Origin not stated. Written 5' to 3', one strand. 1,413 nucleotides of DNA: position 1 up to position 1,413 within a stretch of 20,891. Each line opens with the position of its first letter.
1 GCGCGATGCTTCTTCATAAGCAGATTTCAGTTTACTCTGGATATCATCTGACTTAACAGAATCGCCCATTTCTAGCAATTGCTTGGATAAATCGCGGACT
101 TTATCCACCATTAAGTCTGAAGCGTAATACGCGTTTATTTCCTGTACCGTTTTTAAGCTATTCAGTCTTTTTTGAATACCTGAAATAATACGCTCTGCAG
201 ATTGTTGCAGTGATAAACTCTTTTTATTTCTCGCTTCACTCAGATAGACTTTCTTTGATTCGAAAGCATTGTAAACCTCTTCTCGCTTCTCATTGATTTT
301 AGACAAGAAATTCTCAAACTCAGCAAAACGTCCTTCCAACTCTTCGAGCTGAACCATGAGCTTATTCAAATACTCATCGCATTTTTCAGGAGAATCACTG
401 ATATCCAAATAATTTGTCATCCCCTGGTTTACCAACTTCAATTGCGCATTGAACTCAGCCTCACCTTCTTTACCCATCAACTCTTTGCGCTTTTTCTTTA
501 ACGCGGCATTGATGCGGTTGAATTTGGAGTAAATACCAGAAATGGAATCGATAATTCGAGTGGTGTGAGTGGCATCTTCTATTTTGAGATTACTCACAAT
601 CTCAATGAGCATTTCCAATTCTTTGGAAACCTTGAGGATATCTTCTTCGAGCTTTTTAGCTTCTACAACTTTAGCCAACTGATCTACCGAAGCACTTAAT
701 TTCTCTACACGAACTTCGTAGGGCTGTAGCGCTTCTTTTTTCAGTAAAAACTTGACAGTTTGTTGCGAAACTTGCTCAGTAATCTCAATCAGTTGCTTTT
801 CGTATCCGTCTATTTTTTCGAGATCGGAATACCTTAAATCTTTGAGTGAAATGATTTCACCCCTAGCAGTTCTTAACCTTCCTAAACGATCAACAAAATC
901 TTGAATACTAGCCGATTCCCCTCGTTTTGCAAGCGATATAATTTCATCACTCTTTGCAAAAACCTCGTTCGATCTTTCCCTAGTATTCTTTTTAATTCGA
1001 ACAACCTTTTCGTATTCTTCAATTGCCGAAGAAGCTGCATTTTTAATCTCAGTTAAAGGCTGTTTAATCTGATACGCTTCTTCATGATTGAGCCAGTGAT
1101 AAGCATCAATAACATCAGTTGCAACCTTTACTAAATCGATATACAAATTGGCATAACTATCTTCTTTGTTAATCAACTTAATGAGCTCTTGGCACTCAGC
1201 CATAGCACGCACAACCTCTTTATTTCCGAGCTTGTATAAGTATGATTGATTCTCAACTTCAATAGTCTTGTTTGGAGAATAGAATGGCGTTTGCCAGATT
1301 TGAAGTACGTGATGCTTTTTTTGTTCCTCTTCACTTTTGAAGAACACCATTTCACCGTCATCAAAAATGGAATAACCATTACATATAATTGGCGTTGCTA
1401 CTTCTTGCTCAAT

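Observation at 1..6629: Five-gene membrane-stress operon ybjN-like / pspA / nfeD / giant flotillin / large unknown coiled-coil protein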

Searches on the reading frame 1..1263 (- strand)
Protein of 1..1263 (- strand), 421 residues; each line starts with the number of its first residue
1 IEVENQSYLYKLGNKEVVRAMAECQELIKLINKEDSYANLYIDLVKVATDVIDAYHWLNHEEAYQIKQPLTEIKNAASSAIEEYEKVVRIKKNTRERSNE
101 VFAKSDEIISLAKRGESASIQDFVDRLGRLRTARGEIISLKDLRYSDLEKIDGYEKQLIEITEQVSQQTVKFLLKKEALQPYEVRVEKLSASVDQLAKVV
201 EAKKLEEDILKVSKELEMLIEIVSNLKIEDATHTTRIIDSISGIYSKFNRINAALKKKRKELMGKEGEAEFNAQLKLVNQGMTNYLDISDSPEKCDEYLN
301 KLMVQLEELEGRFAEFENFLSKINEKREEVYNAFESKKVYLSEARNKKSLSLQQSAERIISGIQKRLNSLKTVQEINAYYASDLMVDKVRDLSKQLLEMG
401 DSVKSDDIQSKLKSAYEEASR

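Call 70: predict_structure(alignment_id=A3)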
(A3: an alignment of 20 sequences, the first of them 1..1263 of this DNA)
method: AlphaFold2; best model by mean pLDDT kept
length: 421 residues; sequences in the alignment: 20
mean_pLDDT: 85.5   pTM: 0.49
mean pLDDT of the five models: 85.5, 83.9, 83.3, 82.5, 80.7
residues with pLDDT >= 90: 196; 70-90: 182; 50-70: 31; < 50: 12
segments of 3 or more residues with pLDDT < 50: 1-12
pLDDT, mean of each block of 10 residues (from residue 1): 39 64 75 59 74 62 67 79 84 92 93 82 88 92 89 93 90 87 91 88 91 88 84 88 92 91 86 93 94 94 94 86 94 96 92 93 90 88 89 92 92 91 86
secondary structure, 60 per line:
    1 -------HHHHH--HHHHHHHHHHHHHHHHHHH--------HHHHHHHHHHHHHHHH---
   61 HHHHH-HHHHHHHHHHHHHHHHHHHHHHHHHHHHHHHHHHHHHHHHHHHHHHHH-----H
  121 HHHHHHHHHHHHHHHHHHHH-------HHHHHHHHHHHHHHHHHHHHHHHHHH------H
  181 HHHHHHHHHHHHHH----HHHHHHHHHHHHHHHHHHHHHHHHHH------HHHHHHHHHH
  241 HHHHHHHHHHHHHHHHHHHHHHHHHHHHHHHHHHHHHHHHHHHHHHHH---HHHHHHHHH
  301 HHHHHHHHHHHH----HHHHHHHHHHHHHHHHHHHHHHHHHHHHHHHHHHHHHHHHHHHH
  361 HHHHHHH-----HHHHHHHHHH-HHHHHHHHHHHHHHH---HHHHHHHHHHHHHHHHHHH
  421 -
elements in order: H8-12 H15-33 H42-57 H61-65 H67-114 H120-140 H148-173 H180-194 H199-224 H231-288 H292-312 H317-367 H373-382 H384-398 H402-420

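Call 72: fold_search(model_id=the predicted structure, library=pdb)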
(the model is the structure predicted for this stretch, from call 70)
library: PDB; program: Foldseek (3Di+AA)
matches with E <= 10: 330; with E <= 0.001: 0
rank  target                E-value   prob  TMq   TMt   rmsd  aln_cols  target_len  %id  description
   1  9mg8_B                6.8e-03  0.66  0.13  0.14  38.0       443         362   12  Crystal Structure of b-iTHR-110 (released 2025-12-17)
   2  9e23_f                1.8e-02  0.97  0.23  0.11  18.9       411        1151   12  Cryo-EM structure of Pre-Chi dynein tail (released 2025-07-09)
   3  7a8t_A                3.4e-02  0.85  0.17  0.16  30.2       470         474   13  Crystal structure of sarcomeric protein FATZ-1 (mini-FATZ-1 construct) in complex with rod domain of alpha-actinin-2 (released 2021-06-30)
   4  9mg8_A                4.7e-02  0.38  0.13  0.15  38.5       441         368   13  Crystal Structure of b-iTHR-110 (released 2025-12-17)
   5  2h7v_C                5.4e-02  0.90  0.18  0.25  17.2       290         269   14  Co-crystal structure of YpkA-Rac1 (released 2006-09-19)
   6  1hci_A                5.4e-02  0.87  0.21  0.19  29.3       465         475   13  CRYSTAL STRUCTURE OF THE ROD DOMAIN OF ALPHA-ACTININ (released 2001-06-27)
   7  9k86_A                6.4e-02  0.77  0.13  0.25  24.7       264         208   16  Cryo-EM structure of designed zinc-induced filament Fiber-n6-Zn1-HEHE-410 (released 2025-10-29)
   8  2h7v_D                7.4e-02  0.77  0.17  0.25  17.3       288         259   13  Co-crystal structure of YpkA-Rac1 (released 2006-09-19)
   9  3edv_B                8.1e-02  0.99  0.29  0.36  15.8       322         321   12  Crystal Structure of Repeats 14-16 of Beta2-Spectrin (released 2009-01-20)
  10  6vfk_B                8.4e-02  0.96  0.19  0.28  31.4       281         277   12  De novo designed tetrahedral nanoparticle T33_dn10 displaying 4 copies of BG505-SOSIP trimer on the surface (released 2020-07-22)
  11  3edv_A                1.0e-01  1.00  0.30  0.38  17.1       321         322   14  Crystal Structure of Repeats 14-16 of Beta2-Spectrin (released 2009-01-20)
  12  6hc2_S                1.1e-01  0.38  0.14  0.16  33.6       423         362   14  Crystal structure of NuMA/LGN hetero-hexamers (released 2019-05-29)
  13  9dgq_m                1.2e-01  0.82  0.21  0.04  17.3       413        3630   11  Structure of dynein-1 on microtubules (released 2025-09-10)
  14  8j07_g5               1.2e-01  0.89  0.24  0.04  18.2       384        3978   14  96nm repeat of human respiratory doublet microtubule and associated axonemal complexes (released 2023-07-26)
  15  6xns_E                1.3e-01  0.57  0.19  0.22  33.8       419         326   13  C3_crown-05 (released 2020-12-23)
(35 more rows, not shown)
